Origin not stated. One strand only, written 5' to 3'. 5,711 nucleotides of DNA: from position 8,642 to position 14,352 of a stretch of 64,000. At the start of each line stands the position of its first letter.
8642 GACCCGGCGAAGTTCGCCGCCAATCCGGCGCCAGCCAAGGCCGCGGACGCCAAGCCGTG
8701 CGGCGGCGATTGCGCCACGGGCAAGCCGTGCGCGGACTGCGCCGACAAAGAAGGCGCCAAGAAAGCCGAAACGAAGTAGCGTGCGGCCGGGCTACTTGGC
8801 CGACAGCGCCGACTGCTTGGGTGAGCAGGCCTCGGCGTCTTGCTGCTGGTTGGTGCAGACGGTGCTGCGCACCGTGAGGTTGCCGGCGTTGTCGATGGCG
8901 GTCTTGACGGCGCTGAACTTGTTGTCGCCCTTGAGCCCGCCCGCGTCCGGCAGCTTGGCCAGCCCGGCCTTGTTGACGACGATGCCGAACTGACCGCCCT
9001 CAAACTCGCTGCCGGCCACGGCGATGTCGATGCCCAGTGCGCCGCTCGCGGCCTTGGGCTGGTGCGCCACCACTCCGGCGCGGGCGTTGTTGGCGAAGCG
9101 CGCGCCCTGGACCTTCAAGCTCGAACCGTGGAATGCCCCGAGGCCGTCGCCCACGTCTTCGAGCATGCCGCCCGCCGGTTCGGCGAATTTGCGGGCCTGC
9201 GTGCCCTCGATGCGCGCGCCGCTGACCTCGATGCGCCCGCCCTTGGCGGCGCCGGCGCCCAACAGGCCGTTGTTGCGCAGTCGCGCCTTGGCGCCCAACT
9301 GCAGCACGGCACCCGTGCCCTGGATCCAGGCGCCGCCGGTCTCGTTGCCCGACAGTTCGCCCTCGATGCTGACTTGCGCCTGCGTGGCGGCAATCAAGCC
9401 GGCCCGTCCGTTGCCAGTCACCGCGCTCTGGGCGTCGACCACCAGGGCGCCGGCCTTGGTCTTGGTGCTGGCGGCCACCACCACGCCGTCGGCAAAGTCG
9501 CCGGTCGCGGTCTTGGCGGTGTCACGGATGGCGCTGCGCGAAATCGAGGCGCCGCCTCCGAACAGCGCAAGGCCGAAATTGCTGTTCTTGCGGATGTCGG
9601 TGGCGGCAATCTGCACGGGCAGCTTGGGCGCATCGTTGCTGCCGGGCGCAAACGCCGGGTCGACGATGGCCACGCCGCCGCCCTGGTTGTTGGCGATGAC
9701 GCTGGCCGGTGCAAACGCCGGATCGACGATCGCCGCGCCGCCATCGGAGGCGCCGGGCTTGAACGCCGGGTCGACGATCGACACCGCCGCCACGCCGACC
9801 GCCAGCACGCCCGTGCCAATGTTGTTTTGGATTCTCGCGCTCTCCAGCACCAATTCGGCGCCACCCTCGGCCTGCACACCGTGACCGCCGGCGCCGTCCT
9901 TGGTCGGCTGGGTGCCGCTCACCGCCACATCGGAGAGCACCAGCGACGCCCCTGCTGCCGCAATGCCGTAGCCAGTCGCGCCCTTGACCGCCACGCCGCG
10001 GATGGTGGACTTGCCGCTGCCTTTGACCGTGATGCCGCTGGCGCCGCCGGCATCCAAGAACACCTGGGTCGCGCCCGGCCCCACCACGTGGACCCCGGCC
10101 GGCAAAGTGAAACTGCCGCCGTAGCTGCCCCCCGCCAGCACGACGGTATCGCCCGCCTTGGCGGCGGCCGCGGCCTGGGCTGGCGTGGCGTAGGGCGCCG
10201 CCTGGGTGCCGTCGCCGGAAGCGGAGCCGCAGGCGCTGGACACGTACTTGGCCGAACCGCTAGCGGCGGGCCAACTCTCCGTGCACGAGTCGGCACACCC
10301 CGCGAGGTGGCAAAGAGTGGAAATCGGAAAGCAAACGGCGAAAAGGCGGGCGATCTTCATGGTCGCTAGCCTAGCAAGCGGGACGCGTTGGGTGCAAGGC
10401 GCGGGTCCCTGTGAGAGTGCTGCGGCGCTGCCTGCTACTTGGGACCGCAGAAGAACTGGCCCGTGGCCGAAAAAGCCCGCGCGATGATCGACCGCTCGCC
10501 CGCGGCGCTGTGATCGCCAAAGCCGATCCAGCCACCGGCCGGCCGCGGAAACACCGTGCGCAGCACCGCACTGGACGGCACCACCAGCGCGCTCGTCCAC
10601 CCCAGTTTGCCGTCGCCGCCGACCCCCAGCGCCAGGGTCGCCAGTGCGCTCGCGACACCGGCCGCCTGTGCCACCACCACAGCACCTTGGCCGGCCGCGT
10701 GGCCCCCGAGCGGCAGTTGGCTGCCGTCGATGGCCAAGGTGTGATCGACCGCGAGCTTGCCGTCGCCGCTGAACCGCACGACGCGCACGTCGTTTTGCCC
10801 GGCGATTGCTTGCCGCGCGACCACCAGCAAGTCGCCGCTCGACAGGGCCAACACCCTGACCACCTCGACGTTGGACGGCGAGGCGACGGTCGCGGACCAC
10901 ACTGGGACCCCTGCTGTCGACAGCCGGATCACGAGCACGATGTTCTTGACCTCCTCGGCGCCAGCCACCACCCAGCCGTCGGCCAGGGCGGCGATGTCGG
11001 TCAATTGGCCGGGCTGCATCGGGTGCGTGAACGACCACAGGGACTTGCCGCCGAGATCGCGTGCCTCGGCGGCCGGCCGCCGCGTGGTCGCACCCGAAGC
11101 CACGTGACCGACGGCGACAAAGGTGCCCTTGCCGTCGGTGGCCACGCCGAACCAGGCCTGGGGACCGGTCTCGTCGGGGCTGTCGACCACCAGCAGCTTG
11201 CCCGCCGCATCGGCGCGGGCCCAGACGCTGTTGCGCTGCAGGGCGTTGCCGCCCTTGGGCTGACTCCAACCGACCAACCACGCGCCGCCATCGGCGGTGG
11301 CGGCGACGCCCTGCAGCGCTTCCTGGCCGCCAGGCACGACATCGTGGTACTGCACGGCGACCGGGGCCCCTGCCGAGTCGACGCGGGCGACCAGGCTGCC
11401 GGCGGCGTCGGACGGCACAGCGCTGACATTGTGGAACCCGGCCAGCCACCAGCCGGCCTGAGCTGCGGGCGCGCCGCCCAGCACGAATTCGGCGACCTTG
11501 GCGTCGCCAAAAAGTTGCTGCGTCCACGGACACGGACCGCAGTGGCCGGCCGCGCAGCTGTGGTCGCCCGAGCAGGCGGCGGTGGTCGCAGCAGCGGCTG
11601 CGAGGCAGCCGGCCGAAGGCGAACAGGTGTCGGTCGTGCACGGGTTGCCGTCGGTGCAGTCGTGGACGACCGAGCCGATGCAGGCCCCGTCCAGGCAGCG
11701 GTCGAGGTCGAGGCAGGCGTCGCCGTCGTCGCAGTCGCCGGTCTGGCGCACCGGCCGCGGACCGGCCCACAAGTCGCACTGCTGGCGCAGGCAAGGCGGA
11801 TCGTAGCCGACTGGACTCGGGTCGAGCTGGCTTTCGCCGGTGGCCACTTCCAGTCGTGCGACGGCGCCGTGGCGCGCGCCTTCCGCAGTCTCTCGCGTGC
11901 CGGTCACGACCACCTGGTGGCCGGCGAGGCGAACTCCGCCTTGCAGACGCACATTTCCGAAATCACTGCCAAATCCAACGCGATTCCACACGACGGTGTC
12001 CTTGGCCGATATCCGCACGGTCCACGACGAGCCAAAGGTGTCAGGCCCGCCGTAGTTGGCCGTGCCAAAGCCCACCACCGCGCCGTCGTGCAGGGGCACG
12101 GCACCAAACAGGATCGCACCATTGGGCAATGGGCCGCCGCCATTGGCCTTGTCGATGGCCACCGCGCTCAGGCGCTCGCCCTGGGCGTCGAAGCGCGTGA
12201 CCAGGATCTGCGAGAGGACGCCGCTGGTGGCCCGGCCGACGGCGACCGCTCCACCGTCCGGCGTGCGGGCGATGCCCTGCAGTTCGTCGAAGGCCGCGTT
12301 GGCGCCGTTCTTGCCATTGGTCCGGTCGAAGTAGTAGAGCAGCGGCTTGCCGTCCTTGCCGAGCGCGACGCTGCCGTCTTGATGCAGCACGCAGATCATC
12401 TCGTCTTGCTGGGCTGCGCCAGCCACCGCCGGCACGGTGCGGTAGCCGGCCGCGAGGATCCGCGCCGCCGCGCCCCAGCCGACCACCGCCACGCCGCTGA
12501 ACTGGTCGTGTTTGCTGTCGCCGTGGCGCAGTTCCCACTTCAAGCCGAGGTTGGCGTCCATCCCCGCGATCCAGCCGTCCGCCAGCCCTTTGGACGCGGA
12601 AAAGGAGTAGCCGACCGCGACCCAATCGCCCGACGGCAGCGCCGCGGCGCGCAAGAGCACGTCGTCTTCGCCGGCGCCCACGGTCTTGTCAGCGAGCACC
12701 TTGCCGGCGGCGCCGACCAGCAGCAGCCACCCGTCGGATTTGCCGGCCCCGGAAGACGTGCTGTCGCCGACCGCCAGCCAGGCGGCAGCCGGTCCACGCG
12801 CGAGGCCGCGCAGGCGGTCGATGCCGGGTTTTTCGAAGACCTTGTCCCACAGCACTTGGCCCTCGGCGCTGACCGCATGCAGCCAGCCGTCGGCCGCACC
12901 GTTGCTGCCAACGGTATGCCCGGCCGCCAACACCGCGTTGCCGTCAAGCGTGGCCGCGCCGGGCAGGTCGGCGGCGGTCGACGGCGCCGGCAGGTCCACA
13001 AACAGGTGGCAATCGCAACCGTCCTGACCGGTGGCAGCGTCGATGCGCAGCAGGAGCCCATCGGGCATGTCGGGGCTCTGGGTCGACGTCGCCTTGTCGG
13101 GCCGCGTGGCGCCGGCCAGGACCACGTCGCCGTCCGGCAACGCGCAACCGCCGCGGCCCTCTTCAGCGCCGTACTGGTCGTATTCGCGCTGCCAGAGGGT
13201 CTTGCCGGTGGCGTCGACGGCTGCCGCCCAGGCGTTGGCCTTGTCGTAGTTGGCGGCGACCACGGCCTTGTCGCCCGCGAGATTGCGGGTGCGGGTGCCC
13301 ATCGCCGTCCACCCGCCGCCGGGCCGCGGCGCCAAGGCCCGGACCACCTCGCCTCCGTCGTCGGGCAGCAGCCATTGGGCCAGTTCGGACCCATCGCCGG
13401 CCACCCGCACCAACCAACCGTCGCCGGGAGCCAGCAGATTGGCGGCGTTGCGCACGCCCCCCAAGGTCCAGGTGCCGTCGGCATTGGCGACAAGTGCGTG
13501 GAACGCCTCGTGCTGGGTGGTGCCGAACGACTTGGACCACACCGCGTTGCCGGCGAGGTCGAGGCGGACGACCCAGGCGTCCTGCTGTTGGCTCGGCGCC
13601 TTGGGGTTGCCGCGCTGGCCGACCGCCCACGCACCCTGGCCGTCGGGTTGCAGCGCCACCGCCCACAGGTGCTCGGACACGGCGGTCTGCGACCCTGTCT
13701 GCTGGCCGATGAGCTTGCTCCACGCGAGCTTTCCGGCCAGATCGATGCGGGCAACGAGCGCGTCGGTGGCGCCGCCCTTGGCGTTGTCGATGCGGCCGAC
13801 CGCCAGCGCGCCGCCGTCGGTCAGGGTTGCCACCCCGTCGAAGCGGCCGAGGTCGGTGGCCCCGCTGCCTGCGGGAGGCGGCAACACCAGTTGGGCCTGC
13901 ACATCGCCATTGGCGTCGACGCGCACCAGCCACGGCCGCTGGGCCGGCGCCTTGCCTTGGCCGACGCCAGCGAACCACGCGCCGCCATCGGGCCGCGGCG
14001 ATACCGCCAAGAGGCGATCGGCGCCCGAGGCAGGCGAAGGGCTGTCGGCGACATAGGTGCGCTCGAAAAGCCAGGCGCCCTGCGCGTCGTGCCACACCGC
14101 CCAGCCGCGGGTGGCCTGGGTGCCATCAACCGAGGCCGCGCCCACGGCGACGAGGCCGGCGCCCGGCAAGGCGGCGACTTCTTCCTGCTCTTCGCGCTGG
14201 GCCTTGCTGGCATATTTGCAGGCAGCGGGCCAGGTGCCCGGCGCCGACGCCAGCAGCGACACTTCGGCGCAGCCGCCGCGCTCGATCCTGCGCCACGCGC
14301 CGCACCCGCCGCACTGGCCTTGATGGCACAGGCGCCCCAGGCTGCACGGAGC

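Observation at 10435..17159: About 2,240-aa Cys-rich-repeat lipoprotein with reading frame broken at an A6/T6 homopolymer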

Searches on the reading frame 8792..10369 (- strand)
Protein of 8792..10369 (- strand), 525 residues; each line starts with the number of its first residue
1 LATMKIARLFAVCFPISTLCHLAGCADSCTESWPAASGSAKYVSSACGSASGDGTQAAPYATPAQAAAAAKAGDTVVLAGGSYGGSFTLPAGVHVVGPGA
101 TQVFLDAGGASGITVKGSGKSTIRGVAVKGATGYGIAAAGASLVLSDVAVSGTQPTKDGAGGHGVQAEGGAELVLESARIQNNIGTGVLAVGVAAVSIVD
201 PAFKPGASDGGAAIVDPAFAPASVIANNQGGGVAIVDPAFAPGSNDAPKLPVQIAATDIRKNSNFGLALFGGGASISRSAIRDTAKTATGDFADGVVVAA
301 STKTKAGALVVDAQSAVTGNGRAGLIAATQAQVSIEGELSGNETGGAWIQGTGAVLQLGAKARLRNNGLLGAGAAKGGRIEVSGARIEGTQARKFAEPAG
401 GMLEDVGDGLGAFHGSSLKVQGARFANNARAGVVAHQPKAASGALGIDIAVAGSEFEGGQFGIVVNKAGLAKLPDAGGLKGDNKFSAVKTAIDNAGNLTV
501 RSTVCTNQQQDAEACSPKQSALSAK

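Call 32: search_protein_families(library=pfam, proteins=[window:8792-10369:-], max_evalue=0.01)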
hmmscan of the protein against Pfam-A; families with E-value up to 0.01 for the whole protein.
window:8792-10369:- (525 aa): 1 family
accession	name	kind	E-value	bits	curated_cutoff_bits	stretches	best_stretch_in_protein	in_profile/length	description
PF13229.12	Beta_helix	-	3.2e-11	43.5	25.9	1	111-198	1-82/158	Right handed beta helix region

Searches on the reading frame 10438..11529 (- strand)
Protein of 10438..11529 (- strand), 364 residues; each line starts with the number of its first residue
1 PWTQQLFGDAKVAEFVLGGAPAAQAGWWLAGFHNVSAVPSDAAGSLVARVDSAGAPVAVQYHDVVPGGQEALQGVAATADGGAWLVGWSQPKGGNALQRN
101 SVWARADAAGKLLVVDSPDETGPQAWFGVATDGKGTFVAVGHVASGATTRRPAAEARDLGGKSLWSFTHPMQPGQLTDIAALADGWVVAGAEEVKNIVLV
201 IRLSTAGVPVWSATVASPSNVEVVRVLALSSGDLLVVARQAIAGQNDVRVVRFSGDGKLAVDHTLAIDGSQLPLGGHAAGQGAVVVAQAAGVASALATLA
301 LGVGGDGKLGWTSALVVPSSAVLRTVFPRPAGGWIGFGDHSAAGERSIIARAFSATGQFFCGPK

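Call 50: search_solved_structures(query=A2, max_evalue=1)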
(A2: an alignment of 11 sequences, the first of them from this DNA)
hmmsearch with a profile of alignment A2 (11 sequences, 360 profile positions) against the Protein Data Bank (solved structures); distinct sequences matched with E-value up to 1: 11.
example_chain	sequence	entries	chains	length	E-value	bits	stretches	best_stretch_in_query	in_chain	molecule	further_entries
7fh6_A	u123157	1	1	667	2.9e-13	53.1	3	6-107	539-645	CylK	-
7fh7_A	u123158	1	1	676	3.7e-13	52.7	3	6-107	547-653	CylK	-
7ron_A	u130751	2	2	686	4.2e-13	52.5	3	6-107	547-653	CylK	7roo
7fh8_A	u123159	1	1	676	6.2e-13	52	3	6-107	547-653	CylK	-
6wvs_A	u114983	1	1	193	6.8e-05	25.5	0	257-300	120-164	DeNovoTIM15 hyperstable de novo TIM barrel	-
6yqx_A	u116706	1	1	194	0.00037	23.1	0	257-300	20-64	de novo designed TIM barrel DeNovoTIM13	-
7p12_A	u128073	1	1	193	0.0024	20.4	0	260-300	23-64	DeNovoTIM13-SB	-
6igb_A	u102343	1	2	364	0.034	16.7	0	225-261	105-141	Periplasmic gluconolactonase, PpgL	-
3vhj_A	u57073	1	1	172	0.038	16.5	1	277-358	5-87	BfpC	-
5c2v_B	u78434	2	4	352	0.25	13.8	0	143-190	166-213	HYDRAZINE SYNTHASE BETA SUBUNIT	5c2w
3no2_A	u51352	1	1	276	0.51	12.8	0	73-114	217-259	uncharacterized protein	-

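Call 51: predict_structure(alignment_id=A2)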
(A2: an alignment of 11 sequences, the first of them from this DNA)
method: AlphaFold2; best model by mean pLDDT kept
length: 364 residues; sequences in the alignment: 11
mean_pLDDT: 89.2   pTM: 0.90
mean pLDDT of the five models: 89.2, 89.0, 88.9, 88.3, 88.3
residues with pLDDT >= 90: 234; 70-90: 107; 50-70: 16; < 50: 7
segments of 3 or more residues with pLDDT < 50: 292-294
pLDDT, mean of each block of 10 residues (from residue 1): 57 90 93 78 88 89 86 96 96 87 93 86 94 96 91 96 95 93 96 91 97 93 96 95 89 95 86 94 92 68 94 83 92 90 82 88 50
secondary structure, 60 per line:
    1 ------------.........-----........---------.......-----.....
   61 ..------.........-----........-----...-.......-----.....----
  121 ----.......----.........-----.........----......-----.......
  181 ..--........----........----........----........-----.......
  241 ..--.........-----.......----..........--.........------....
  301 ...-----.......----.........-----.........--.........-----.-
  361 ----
elements in order: E13-21 E27-34 E44-50 E56-62 E69-77 E83-90 E100-106 E112-116 E125-131 E136-144 E150-158 E163-168 E174-182 E185-192 E197-204 E209-216 E221-228 E234-242 E245-253 E259-265 E270-279 E282-290 E297-303 E309-315 E320-328 E334-342 E345-353

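Call 53: fold_search(model_id=the predicted structure, library=pdb)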
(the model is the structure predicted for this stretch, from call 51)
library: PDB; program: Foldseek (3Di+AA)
matches with E <= 10: 1052; with E <= 0.001: 335
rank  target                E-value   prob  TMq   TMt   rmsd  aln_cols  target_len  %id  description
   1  7roo                  9.2e-17  1.00  0.82  0.48   3.7       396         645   15  Crystal structure of Friedel-Crafts alkylating enzyme CylK from Cylindospermum licheniforme with bromide (released 2022-03-23)
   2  7fh7                  1.2e-16  1.00  0.79  0.46   4.5       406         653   15  Friedel-Crafts alkylation enzyme CylK mutant Y37F (released 2022-02-16)
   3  7fh8                  2.0e-16  1.00  0.79  0.46   4.5       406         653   15  Friedel-Crafts alkylation enzyme CylK mutant H391A (released 2022-02-16)
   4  7fh6                  3.5e-16  1.00  0.81  0.47   4.2       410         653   14  Friedel-Crafts alkylation enzyme CylK (released 2022-02-16)
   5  7ron                  8.5e-16  1.00  0.79  0.47   3.8       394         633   16  Crystal structure of the Friedel-Crafts alkylating enzyme CylK from Cylindospermum licheniforme (released 2022-03-23)
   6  7nyq_B                1.4e-07  1.00  0.47  0.60   6.3       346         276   13  Crystal structure of the Mei-P26 NHL domain (released 2022-05-04)
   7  4h5j_B                9.7e-07  1.00  0.59  0.62   5.3       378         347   12  Crystal Structure of the Guanine Nucleotide Exchange Factor Sec12 (P64 form) (released 2012-11-07)
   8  8shj_A                1.2e-06  1.00  0.60  0.64   5.9       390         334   10  Crystal structure of the WD-repeat domain of human WDR91 in complex with MR45279 (released 2023-07-05)
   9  8shj_B                1.3e-06  1.00  0.57  0.61   6.3       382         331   10  Crystal structure of the WD-repeat domain of human WDR91 in complex with MR45279 (released 2023-07-05)
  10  5ojr_C                1.6e-06  1.00  0.56  0.65   5.2       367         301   11  YCF48 bound to D1 peptide (released 2018-08-08)
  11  6gxs_B                1.6e-06  1.00  0.62  0.62   5.5       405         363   12  Crystal structure of CV39L lectin from Chromobacterium violaceum at 1.8 A resolution (released 2019-12-04)
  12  6gxs_C                2.1e-06  1.00  0.62  0.63   5.5       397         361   12  Crystal structure of CV39L lectin from Chromobacterium violaceum at 1.8 A resolution (released 2019-12-04)
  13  2hu8_B                2.3e-06  1.00  0.52  0.36   6.3       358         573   13  Binding of inhibitors by Acylaminoacyl peptidase (released 2007-05-15)
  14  8hmc_B                3.3e-06  1.00  0.26  0.10  23.3       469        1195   10  base module state 1 of Tetrahymena IFT-A (released 2023-06-14)
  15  7nyq_A                3.5e-06  1.00  0.49  0.62   6.0       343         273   12  Crystal structure of the Mei-P26 NHL domain (released 2022-05-04)
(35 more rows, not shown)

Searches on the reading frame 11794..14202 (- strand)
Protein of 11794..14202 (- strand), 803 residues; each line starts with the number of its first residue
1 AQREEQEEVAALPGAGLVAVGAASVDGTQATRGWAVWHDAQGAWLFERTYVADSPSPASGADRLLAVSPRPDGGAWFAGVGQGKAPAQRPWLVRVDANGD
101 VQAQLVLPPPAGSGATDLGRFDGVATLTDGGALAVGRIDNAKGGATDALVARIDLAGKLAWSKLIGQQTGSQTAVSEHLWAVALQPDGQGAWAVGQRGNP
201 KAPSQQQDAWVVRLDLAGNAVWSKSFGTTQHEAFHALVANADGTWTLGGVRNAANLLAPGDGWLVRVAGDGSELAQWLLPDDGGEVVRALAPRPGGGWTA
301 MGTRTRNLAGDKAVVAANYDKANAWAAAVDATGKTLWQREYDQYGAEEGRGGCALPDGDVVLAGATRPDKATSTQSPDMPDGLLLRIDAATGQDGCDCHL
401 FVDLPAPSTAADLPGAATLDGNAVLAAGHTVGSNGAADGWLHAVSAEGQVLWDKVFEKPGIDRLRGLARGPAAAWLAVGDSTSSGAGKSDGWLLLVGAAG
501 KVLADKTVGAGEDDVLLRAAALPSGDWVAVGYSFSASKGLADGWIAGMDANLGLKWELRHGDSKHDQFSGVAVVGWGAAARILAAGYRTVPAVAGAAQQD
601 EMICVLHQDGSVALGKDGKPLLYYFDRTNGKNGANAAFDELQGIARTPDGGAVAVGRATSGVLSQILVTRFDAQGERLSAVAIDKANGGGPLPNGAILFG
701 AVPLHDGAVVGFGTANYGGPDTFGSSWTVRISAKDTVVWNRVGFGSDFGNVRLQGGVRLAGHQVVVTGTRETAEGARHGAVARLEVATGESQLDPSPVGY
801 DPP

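Call 57: search_solved_structures(query=window:11794-14202:-, max_evalue=0.01)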
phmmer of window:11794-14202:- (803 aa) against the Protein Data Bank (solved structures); distinct sequences matched with E-value up to 0.01: 4.
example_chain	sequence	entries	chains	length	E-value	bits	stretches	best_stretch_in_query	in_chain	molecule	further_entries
7fh6_A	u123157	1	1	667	1.5e-09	39.9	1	135-248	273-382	CylK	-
7fh8_A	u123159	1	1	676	1.5e-09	39.9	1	135-249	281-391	CylK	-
7fh7_A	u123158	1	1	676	1.6e-09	39.8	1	135-248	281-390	CylK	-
7ron_A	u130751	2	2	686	2e-09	39.5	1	135-248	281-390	CylK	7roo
